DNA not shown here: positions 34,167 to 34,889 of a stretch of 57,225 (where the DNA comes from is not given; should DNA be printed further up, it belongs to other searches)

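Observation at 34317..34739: CheD-fold cysteine deamidase outside any chemotaxis context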

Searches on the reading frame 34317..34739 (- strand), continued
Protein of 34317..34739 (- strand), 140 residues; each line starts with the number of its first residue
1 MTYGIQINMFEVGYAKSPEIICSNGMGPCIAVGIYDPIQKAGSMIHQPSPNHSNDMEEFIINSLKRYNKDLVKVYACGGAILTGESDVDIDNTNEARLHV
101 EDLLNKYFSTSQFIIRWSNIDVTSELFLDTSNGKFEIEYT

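Call 54: list_cluster_members(proteins=[P0012, P0013, P0015, P0016, P0017, P0018, P0019, P0020, P0021, P0022])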
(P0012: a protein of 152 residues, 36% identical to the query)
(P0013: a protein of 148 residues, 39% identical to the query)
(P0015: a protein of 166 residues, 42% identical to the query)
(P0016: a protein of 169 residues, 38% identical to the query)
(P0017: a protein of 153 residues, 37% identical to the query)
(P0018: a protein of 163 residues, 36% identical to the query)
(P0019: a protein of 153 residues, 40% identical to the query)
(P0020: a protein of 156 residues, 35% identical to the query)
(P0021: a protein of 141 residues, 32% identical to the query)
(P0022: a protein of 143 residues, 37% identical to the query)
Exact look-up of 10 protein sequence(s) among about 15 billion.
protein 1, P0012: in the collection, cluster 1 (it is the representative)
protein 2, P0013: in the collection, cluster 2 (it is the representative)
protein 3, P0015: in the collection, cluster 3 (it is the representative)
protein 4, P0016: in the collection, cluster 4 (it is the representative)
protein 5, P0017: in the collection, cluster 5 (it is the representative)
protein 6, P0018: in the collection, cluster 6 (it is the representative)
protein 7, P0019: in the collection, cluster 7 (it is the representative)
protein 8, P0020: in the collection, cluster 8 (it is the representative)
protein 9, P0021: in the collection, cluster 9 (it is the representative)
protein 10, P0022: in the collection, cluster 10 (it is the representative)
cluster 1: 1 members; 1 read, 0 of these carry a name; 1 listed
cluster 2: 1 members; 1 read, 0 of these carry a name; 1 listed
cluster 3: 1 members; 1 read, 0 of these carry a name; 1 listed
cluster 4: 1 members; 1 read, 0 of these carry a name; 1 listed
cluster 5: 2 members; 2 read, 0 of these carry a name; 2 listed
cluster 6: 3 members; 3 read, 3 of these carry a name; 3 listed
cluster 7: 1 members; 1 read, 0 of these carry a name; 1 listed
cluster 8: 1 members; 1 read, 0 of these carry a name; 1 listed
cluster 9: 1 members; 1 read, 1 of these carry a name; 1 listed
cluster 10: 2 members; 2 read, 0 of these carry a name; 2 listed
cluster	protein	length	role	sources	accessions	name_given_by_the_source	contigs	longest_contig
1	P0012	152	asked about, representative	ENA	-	-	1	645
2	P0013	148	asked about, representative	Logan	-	-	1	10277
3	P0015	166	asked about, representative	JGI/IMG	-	-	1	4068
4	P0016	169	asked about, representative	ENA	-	-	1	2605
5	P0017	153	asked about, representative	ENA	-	-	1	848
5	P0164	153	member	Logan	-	-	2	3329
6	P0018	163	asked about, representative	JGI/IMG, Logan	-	hypothetical protein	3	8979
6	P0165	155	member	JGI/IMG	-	hypothetical protein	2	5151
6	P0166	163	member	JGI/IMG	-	hypothetical protein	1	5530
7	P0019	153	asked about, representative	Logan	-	-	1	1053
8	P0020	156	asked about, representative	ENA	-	-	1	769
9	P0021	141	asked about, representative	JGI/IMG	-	hypothetical protein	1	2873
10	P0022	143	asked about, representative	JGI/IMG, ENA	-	-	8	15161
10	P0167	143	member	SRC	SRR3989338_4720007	-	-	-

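Call 55: find_encoding_contigs(protein=P0001, flank=10000, max_places=4)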
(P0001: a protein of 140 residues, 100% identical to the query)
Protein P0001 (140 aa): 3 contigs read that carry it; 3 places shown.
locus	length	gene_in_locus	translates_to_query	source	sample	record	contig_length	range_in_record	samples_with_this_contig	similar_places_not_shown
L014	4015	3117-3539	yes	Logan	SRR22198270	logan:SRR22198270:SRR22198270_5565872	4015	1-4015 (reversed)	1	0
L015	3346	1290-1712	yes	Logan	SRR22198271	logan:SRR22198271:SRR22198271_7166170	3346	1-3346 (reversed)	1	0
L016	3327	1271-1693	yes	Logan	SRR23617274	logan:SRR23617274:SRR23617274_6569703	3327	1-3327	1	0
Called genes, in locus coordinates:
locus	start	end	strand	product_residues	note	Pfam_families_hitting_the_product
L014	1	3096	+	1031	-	?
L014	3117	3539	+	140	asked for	-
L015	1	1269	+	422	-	?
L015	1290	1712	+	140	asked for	-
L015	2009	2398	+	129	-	-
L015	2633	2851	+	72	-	-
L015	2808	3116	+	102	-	-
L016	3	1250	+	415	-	?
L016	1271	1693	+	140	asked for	-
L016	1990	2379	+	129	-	-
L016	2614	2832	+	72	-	-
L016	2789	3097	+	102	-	-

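Call 56: find_encoding_contigs(protein=P0022, flank=8000, max_places=4)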
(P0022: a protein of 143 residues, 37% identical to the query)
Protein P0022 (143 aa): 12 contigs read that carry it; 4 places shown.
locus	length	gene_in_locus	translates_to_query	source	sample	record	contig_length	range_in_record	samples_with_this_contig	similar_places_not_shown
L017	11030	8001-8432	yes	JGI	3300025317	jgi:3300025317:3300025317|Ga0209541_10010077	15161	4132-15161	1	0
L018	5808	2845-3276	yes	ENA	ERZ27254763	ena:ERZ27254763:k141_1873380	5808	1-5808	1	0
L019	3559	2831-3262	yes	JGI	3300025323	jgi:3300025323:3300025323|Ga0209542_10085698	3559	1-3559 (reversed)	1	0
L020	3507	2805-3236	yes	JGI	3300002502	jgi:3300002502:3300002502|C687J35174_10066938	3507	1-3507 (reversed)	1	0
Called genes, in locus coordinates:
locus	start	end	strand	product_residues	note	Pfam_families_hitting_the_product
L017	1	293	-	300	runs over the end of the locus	-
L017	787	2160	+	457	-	PF00133:tRNA-synt_1 (faint), PF01406:tRNA-synt_1e, PF09334:tRNA-synt_1g, PF01921:tRNA-synt_1f, PF23493:CysS_C (faint)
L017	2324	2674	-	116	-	-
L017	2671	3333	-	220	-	PF00106:adh_short, PF01370:Epimerase (weak), PF08659:KR, PF13561:adh_short_C2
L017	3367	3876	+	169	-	PF13847:Methyltransf_31 (weak), PF13649:Methyltransf_25 (weak)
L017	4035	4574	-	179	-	PF00160:Pro_isomerase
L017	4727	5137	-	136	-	PF01797:Y1_Tnp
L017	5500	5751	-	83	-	PF00076:RRM_1, PF16367:RRM_7 (weak), PF16842:RRM_occluded (faint)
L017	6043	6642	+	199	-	PF08279:HTH_11 (weak), PF18765:Polbeta (faint)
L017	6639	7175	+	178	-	-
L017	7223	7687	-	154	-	-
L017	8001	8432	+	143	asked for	-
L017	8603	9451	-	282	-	-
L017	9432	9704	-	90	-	-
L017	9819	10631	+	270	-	-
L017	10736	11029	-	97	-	?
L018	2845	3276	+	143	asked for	-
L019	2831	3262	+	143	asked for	-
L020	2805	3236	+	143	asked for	-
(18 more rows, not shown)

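Call 57: find_encoding_contigs(protein=P0013, flank=8000, max_places=3)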
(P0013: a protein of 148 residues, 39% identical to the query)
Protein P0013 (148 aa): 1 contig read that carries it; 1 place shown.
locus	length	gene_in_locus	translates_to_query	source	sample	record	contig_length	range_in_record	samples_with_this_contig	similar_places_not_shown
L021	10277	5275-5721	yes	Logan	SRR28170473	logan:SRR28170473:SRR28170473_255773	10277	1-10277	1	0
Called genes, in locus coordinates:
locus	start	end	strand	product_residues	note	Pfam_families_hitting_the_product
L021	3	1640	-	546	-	?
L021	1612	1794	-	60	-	-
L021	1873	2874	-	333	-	-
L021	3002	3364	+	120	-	-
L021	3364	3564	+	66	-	-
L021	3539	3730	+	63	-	-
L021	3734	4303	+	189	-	PF00239:Resolvase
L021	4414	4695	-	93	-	-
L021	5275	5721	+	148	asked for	-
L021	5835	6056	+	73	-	-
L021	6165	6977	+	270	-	PF01582:TIR, PF13676:TIR_2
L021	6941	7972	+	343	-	PF14088:DUF4268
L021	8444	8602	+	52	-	-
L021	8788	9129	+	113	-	-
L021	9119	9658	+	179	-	PF05534:HicB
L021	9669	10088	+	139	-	-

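Call 61: find_encoding_contigs(protein=P0163, flank=8000, max_places=3)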
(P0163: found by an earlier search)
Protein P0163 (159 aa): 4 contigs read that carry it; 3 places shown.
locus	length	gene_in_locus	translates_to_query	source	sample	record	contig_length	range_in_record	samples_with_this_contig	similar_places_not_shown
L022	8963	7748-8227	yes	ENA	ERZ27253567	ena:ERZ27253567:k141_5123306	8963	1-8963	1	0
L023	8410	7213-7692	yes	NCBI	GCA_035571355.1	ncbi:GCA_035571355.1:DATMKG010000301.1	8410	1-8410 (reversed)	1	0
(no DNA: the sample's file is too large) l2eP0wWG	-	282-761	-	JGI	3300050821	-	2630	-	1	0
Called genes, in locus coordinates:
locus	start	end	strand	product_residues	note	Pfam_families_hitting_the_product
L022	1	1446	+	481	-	?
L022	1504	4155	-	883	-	PF07676:PD40 (weak), PF13620:CarboxypepD_reg (faint)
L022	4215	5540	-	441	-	PF00364:Biotin_lipoyl, PF25997:BSH_YhbJ (weak), PF26018:BSH_RND_rel (faint), PF02817:E3_binding, PF00198:2-oxoacid_dh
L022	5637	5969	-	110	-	PF13411:MerR_1, PF00376:MerR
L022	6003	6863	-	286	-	PF00809:Pterin_bind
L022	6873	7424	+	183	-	PF07659:DUF1599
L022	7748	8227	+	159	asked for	-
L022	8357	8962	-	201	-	?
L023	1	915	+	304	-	PF00582:Usp (weak)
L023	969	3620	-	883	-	PF07676:PD40 (weak), PF13620:CarboxypepD_reg (faint)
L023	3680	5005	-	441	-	PF00364:Biotin_lipoyl, PF25997:BSH_YhbJ (weak), PF26018:BSH_RND_rel (faint), PF02817:E3_binding, PF00198:2-oxoacid_dh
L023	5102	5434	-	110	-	PF13411:MerR_1, PF00376:MerR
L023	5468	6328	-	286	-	PF00809:Pterin_bind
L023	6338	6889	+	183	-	PF07659:DUF1599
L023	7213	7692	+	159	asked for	-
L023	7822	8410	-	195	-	?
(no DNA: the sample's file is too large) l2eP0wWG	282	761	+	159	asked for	-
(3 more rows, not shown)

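Call 68: get_annotated_region(hit=H1, flank=4000)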
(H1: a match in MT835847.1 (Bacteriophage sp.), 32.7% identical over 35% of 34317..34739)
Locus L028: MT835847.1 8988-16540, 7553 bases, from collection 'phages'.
description: UNVERIFIED: Bacteriophage sp. clone scaffold_814 genomic sequence.
organism: Bacteriophage sp. (NCBI taxid 38018)
taxonomy: Viruses
host: -; source: human fecal samples; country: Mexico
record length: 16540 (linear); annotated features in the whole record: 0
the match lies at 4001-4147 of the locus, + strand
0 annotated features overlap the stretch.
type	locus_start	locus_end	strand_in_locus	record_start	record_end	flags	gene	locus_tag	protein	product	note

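Call 70: fold_search(model_id=the predicted structure, library=viral)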
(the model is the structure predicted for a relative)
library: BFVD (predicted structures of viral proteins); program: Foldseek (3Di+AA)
matches with E <= 10: 302; with E <= 0.001: 5
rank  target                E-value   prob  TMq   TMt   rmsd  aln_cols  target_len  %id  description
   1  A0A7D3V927            6.2e-08  1.00  0.60  0.34   5.5       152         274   16  Uncharacterized protein [Fadolivirus FV1/VV64]
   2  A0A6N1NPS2            2.4e-07  1.00  0.54  0.32   5.6       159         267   18  Putative ORFan [Tupanvirus deep ocean]
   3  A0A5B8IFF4            5.1e-07  1.00  0.67  0.34   3.6       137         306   18  Uncharacterized protein [Mimiviridae sp. ChoanoV1]
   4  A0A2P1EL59            1.4e-06  1.00  0.61  0.36   5.5       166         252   16  CheD chemotaxis protein [Moumouvirus australiensis]
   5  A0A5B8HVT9            2.7e-04  1.00  0.43  0.26   6.6       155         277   17  Uncharacterized protein [Mimiviridae sp. ChoanoV1]
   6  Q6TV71                9.9e-03  0.08  0.16  0.10  19.1       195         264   11  ORF117 GM-CSF/IL-2 inhibition factor [Bovine papular stomatitis virus]
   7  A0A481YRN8            3.6e-02  0.66  0.37  0.25   9.5       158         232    7  Uncharacterized protein [Marseillevirus LCMAC101]
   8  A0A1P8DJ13            8.2e-02  0.20  0.26  0.27   9.5       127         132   13  (no name in the UniProt tables at hand)
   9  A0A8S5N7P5            3.4e-01  0.23  0.29  0.09   7.9       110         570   11  Minor capsid protein [Siphoviridae sp. ctnN38]
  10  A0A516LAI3            3.9e-01  0.09  0.27  0.15  10.5       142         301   10  (no name in the UniProt tables at hand)
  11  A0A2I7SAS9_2          4.4e-01  0.10  0.21  0.04   8.8        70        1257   13  (no name in the UniProt tables at hand)
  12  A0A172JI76            4.4e-01  0.08  0.17  0.20   8.5        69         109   12  Uncharacterized protein [Bacillus phage AR9]
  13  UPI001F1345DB         6.0e-01  0.09  0.26  0.16  14.5       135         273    4  (no name look-up for this kind of identifier)
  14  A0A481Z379            6.3e-01  0.08  0.16  0.11   8.1        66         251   18  F-box domain-containing protein [Pithovirus LCPAC102]
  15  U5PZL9                6.7e-01  0.25  0.34  0.39   4.9        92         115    9  Uncharacterized protein [Acinetobacter phage Presley]
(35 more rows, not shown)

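Call 96: search_solved_structures(query=L028:704-2803:+, max_evalue=1e-20)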
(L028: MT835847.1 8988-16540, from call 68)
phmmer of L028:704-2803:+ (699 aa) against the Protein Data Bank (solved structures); distinct sequences matched with E-value up to 1e-20: 13.
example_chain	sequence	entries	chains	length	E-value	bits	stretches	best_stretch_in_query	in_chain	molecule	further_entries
3ja6_C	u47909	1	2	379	8.3e-110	371.5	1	317-697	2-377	Chemotaxis protein CheA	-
1b3q_A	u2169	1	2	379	5.9e-109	368.7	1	317-697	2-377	PROTEIN (CHEMOTAXIS PROTEIN CHEA)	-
6s1k_A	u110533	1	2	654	2.6e-108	366.6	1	291-698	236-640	Chemotaxis protein CheA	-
2ch4_A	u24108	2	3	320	1.1e-96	328.2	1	381-697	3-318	CHEMOTAXIS PROTEIN CHEA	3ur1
4jpb_A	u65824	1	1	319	3.6e-94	319.8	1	381-697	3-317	Chemotaxis protein CheA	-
8c5v_A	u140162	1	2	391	2.1e-85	290.9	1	317-698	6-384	Chemotaxis protein CheA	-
4xiv_A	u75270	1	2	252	5.5e-76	259.8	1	313-567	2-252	Chemotaxis protein CheA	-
1i5d_A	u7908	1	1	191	7.1e-64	219.8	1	377-567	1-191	CHEMOTAXIS PROTEIN CHEA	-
1i58_A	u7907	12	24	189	1.6e-61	212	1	381-567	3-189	CHEMOTAXIS PROTEIN CHEA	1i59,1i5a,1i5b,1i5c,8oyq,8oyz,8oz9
6mi6_A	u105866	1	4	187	1.7e-61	211.9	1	380-566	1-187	Chemotaxis protein CheA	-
2ld6_A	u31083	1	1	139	5.4e-28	101.3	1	4-124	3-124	Chemotaxis protein CheA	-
6ff6_A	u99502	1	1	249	6.4e-27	97.7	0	6-119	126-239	BRIC1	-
1tqg_A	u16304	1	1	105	1e-26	97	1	5-104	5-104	Chemotaxis protein cheA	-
